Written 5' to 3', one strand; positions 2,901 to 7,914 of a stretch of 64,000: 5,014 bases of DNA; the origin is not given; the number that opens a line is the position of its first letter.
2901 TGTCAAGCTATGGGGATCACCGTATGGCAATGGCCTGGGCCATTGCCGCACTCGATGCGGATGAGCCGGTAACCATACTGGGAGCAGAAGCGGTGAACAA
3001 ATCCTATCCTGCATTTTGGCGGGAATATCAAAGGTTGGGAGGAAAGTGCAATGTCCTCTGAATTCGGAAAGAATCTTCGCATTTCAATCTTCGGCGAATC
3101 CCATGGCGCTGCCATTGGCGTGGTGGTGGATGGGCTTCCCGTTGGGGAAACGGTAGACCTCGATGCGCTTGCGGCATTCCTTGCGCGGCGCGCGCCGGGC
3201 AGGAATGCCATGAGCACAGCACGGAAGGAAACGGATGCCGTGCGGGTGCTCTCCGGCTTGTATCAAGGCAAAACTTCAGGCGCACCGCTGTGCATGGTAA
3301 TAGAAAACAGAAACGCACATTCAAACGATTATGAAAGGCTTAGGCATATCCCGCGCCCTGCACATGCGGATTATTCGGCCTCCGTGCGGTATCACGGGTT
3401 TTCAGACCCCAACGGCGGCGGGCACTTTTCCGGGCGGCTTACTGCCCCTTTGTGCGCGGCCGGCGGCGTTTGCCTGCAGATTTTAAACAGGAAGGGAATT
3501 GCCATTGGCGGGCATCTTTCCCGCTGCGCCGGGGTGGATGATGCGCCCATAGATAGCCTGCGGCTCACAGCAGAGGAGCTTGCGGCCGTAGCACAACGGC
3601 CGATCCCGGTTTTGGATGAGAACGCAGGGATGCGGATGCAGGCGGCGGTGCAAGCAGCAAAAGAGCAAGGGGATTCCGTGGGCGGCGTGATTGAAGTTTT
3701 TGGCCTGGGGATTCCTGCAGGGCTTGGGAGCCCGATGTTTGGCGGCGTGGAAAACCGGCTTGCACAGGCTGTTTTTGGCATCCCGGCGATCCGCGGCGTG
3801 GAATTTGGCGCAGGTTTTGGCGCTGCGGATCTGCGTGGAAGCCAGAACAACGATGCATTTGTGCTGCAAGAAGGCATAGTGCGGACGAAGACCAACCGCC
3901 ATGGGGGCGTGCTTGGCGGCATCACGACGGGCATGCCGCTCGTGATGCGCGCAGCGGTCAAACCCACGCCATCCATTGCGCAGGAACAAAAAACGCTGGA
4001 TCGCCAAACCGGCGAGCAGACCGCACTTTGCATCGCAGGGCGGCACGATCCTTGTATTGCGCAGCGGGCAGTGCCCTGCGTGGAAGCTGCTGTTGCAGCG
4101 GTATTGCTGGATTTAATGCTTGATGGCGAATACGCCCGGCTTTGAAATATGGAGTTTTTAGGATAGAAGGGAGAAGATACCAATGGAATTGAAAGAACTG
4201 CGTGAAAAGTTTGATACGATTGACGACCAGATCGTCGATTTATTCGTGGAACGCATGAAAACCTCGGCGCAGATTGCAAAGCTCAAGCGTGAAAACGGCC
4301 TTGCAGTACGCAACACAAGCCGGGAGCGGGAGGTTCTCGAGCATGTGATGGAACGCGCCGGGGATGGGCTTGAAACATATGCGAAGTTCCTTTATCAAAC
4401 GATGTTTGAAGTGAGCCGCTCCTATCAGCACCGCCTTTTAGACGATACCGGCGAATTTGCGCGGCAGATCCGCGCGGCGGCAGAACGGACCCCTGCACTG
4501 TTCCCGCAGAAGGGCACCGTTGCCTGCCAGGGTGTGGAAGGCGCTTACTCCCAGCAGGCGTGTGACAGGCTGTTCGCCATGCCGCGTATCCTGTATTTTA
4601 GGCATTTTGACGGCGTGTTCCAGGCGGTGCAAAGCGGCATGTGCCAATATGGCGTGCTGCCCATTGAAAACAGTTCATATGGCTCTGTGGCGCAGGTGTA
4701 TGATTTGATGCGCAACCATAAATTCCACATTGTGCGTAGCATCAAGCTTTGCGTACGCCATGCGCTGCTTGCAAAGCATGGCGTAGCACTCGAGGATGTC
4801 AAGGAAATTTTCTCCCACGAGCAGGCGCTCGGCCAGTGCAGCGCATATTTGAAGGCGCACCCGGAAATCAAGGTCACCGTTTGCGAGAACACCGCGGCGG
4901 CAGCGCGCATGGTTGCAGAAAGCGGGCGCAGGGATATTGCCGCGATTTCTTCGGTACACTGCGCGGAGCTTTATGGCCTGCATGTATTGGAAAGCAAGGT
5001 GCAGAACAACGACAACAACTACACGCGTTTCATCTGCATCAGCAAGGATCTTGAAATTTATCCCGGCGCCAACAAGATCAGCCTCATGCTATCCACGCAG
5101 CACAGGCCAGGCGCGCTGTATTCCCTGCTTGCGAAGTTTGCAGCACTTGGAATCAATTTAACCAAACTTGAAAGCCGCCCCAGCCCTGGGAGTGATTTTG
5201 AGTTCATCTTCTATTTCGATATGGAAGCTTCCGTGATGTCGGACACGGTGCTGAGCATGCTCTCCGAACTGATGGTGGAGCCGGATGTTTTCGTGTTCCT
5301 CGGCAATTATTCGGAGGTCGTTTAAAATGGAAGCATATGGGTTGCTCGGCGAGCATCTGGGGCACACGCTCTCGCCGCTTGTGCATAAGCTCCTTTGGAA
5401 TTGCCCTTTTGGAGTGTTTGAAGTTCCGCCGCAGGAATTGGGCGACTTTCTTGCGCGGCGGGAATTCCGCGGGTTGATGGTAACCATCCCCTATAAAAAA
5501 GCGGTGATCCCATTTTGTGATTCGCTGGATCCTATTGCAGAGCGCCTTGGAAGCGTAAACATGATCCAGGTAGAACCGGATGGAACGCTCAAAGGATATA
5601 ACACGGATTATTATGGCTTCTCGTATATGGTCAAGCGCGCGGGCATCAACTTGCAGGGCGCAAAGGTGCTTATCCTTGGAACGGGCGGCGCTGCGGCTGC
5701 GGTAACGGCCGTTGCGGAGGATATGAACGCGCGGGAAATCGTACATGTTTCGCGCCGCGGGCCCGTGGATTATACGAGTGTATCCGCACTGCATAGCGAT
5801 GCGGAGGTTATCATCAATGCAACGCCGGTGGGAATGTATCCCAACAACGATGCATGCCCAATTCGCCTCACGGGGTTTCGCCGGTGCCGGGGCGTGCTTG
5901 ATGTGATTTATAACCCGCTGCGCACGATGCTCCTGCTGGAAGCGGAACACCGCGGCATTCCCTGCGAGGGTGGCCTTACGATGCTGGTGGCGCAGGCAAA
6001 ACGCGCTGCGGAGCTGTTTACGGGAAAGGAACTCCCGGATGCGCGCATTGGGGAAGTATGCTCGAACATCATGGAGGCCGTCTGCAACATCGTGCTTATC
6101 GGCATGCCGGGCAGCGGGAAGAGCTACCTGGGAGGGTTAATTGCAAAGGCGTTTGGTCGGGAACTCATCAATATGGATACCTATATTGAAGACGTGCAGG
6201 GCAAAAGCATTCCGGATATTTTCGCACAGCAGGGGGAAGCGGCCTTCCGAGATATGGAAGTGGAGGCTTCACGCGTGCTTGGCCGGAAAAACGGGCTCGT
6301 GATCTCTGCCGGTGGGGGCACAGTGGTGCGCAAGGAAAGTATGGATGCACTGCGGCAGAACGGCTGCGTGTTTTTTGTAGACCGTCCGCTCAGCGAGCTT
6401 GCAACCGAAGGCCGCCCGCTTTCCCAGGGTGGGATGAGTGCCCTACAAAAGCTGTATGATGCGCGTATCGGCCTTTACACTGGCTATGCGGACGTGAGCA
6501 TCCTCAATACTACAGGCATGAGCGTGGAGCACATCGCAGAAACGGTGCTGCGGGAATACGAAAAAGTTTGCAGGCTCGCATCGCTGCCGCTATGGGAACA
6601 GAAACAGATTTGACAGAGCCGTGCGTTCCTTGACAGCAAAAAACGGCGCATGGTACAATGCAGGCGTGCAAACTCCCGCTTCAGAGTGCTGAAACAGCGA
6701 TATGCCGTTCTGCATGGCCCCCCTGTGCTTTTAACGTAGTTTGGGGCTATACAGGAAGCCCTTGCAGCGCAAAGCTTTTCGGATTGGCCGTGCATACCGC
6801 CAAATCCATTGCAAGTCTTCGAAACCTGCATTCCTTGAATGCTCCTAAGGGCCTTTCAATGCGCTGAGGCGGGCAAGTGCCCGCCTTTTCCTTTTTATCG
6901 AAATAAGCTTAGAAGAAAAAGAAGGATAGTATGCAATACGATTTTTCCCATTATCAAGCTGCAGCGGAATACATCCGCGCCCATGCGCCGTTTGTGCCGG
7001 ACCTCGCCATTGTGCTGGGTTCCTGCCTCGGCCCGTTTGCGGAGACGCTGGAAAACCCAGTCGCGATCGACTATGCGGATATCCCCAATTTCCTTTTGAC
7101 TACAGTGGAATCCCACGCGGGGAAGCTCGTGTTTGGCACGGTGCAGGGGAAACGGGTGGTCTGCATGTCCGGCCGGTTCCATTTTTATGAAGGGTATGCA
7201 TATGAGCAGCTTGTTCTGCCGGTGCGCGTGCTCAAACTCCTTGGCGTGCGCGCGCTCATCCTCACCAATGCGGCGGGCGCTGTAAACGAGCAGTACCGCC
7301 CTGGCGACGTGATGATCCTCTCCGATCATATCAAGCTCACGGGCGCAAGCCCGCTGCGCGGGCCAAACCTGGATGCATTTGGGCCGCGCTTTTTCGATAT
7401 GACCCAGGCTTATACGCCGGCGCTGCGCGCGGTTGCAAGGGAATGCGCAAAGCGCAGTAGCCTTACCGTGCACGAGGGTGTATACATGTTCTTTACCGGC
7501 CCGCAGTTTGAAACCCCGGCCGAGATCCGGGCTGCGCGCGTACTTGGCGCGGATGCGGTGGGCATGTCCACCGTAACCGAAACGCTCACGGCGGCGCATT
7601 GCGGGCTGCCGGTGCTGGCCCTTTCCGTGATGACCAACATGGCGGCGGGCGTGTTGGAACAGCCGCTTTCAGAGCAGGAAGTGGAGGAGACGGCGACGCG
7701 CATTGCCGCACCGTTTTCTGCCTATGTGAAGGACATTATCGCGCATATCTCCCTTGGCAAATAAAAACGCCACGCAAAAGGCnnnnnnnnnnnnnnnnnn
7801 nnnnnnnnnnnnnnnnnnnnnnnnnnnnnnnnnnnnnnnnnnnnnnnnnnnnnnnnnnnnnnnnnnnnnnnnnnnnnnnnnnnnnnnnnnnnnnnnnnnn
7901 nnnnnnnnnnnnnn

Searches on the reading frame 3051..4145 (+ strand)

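Call 7: search_protein_families(library=pfam, proteins=[window:3051-4145:+])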
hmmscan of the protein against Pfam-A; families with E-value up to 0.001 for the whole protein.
window:3051-4145:+ (364 aa): 1 family
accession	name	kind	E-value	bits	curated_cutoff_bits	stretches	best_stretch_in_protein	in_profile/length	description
PF01264.26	Chorismate_synt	-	5.9e-120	400.3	27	1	9-357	1-327/327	Chorismate synthase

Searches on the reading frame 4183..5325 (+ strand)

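Call 7: search_protein_families(library=pfam, proteins=[window:4183-5325:+])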
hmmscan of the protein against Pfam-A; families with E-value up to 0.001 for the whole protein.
window:4183-5325:+ (380 aa): 3 families
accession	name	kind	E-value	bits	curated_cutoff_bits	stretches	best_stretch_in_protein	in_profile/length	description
PF00800.23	PDT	-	1.6e-58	197.9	25.2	1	113-289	1-179/181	Prephenate dehydratase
PF01817.26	CM_2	-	1.4e-19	70.5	27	1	6-83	1-80/80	Chorismate mutase type II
PF01842.31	ACT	-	5e-05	23.4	27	1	303-346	5-47/66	ACT domain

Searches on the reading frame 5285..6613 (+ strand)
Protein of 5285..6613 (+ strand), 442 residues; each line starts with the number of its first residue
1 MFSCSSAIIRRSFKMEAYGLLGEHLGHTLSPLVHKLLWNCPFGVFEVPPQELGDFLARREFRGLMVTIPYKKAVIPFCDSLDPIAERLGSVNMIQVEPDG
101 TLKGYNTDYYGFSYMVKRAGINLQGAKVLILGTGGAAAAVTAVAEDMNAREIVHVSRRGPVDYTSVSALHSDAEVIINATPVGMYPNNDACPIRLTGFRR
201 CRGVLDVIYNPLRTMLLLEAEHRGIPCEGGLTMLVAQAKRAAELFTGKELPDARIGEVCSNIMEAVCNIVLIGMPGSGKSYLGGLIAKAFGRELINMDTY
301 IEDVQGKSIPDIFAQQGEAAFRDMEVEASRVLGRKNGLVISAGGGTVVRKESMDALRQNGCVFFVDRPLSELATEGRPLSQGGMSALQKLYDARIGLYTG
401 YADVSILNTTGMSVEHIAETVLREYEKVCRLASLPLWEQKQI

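Call 7: search_protein_families(library=pfam, proteins=[window:5285-6613:+])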
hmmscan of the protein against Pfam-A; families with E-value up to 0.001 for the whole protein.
window:5285-6613:+ (442 aa): 4 families
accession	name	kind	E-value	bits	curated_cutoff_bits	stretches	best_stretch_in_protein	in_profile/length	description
PF01202.28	SKI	-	3e-31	109.1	22.1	1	275-424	1-157/159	Shikimate kinase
PF08501.16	Shikimate_dh_N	-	1.3e-13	51.4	27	1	20-94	1-83/83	Shikimate dehydrogenase substrate binding domain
PF18317.6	SDH_C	-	2.3e-06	27.6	25.8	1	230-251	1-22/31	Shikimate 5'-dehydrogenase C-terminal domain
PF13671.12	AAA_33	-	0.00017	22.4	27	1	269-354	2-86/143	AAA domain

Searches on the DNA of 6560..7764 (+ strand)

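Call 4: search_rna_families(source=window, start=6560, end=6960, threshold=evalue, max_evalue=10, show_alignments=3)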
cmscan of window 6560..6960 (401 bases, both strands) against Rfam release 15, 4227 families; matches with E-value up to 10: 2.
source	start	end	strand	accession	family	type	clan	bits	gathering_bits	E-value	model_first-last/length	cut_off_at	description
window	6756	6819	-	RF03165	2dG-II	Cis-reg; riboswitch;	CL00123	14.2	60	2.7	1-71/71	no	2dG-II purine riboswitch aptamer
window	6607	6619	+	RF02475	GlsR6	Gene; snRNA; snoRNA; CD-box;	-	10.6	75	6.5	47-59/59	no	Small nucleolar RNA GlsR6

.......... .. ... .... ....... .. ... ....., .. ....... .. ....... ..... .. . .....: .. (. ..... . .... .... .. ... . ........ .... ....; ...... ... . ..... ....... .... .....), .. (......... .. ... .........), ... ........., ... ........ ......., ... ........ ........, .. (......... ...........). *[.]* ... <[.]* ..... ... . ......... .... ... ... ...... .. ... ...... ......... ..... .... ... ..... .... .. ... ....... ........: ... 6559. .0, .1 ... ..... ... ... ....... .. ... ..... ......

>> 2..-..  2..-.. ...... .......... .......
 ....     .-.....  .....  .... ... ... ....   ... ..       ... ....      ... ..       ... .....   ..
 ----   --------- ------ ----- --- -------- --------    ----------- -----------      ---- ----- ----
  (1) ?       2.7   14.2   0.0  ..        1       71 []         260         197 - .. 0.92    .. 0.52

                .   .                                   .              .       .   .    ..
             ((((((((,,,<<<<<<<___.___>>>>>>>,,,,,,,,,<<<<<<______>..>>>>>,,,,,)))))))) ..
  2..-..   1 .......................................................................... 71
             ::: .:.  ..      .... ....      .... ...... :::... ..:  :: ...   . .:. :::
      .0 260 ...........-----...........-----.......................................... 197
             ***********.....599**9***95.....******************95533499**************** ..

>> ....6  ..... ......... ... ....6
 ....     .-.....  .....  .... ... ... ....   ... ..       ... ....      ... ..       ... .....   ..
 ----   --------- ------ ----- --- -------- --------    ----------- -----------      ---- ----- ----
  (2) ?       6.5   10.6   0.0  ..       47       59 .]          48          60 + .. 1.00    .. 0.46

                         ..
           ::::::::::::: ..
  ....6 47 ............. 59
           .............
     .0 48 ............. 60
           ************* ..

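Call 26: search_dna_similar(query=window:6660-6900:+, collection=plasmids, mode=distant, max_evalue=0.01)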
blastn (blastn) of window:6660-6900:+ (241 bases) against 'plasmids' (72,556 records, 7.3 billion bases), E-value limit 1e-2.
No match.

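Call 27: search_dna_similar(query=window:6660-6900:+, collection=phages, mode=distant, max_evalue=0.01)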
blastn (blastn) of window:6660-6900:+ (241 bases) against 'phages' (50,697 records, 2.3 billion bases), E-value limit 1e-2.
No match.

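Call 43: search_rna_families(source=L001, start=2540, end=3020, threshold=evalue, max_evalue=10)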
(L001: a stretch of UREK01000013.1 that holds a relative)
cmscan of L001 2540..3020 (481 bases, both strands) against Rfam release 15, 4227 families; matches with E-value up to 10: 2.
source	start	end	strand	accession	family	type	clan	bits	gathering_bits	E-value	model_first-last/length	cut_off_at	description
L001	2786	2900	-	RF00463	ApoB_5_CRE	Cis-reg;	-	20.4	55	1.3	1-127/127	no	Apolipoprotein B (apoB) 5' UTR cis-regulatory element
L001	2763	2904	+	RF02830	Scr1601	Gene; sRNA;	-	10.6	100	8.4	1-209/209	no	Streptomyces RNA 1601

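Call 60: search_rna_families(sources=[L008, L024, L026, L030, L031, L044, L045, L048, L050, L010, L019, L037, L002, L003, L004, L005, L001, L171, L172, L190], threshold=gathering)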
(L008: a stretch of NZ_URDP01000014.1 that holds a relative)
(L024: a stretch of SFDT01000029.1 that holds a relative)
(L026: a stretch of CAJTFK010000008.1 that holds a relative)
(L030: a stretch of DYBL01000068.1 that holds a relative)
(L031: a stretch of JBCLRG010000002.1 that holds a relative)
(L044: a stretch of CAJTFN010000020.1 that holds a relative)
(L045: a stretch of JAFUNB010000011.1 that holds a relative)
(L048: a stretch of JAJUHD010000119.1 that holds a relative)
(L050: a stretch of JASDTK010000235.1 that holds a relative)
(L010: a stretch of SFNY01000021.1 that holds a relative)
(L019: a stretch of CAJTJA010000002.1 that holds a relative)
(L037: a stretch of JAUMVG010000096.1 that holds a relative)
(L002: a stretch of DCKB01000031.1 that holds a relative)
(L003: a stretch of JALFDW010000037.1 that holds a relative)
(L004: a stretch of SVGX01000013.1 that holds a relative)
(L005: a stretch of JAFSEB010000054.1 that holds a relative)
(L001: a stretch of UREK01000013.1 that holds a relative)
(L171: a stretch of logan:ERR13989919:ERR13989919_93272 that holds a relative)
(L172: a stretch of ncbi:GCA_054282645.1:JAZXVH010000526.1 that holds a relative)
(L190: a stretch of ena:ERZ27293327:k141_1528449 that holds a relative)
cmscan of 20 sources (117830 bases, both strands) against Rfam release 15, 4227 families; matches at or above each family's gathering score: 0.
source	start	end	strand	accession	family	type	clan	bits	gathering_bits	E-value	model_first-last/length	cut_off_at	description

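Call 72: search_dna_similar(query=L195:1-554:+, collection=plasmids, mode=distant, max_evalue=0.001)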
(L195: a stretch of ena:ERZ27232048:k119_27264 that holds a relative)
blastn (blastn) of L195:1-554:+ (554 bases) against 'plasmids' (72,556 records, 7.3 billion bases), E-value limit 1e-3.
No match.

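Call 73: search_dna_similar(query=L195:1-554:+, collection=phages, mode=distant, max_evalue=0.001)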
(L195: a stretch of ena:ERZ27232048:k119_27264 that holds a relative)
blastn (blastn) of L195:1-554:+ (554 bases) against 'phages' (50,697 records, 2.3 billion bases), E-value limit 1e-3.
Records with a match: 4; places in all: 4; records where one place covers at least 80% of the query: 0.
Best place of each record, by identity: 80-90% 4.
By first word of the organism name: Bacteriophage 4.
By host as written in the record: - 4.
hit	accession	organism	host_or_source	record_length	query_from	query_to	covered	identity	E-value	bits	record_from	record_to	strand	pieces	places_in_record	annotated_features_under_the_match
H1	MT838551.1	Bacteriophage sp.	human fecal samples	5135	202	253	9%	86.5%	2e-7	64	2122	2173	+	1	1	record has no annotation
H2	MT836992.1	Bacteriophage sp.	human fecal samples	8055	191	240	9%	83.0%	9e-5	55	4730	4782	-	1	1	record has no annotation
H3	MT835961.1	Bacteriophage sp.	human fecal samples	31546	206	253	9%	83.3%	3e-4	52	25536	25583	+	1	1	record has no annotation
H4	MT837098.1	Bacteriophage sp.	human fecal samples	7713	206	253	9%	83.3%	3e-4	52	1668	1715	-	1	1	record has no annotation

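Call 74: search_rna_families(source=L195, start=1, end=560, threshold=evalue, max_evalue=10, show_alignments=2)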
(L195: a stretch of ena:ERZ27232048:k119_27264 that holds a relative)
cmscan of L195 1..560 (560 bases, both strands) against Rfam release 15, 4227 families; matches with E-value up to 10: 2.
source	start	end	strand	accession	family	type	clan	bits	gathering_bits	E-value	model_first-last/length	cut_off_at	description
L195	84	135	-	RF02098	DGCR5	Gene; lncRNA;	-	14.4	50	5.6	1-49/49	no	DiGeorge syndrome critical region gene 5 conserved region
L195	220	233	+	RF02939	COG2908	Cis-reg;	-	12.4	58.7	4.6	27-40/45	no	COG2908 RNA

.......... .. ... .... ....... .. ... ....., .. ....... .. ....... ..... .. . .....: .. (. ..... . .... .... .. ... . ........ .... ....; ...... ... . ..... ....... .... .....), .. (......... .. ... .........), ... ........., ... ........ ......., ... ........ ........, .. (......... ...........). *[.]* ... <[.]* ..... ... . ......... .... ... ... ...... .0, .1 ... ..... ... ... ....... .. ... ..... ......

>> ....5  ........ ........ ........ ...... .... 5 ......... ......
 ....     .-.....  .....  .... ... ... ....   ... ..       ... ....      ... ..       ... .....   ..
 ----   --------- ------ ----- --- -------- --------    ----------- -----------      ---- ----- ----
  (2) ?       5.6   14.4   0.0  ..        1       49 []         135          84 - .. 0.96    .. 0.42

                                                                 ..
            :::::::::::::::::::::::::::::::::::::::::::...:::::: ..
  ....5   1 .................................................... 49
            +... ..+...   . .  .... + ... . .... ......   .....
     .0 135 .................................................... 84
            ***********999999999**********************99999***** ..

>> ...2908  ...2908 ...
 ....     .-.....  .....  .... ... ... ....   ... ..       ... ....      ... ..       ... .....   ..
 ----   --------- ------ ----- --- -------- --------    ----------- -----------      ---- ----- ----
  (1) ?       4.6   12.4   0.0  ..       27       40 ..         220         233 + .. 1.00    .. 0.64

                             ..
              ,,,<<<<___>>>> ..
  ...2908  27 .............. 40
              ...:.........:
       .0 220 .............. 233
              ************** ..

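Call 75: get_annotated_region(hit=H1, flank=600)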
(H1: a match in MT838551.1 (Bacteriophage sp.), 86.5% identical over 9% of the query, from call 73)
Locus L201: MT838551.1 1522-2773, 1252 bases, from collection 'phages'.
description: UNVERIFIED: Bacteriophage sp. clone scaffold_8011 genomic sequence.
organism: Bacteriophage sp. (NCBI taxid 38018)
taxonomy: Viruses
host: -; source: human fecal samples; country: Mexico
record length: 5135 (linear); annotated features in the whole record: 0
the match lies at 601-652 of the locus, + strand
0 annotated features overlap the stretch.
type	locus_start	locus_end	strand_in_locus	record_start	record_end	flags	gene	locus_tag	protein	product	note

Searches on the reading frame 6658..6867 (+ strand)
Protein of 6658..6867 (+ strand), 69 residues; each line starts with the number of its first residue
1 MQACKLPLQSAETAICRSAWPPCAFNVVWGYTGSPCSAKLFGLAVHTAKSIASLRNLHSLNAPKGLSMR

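Call 7: search_protein_families(library=pfam, proteins=[window:6658-6867:+])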
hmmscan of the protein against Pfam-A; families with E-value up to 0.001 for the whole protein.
window:6658-6867:+ (69 aa): 0 families
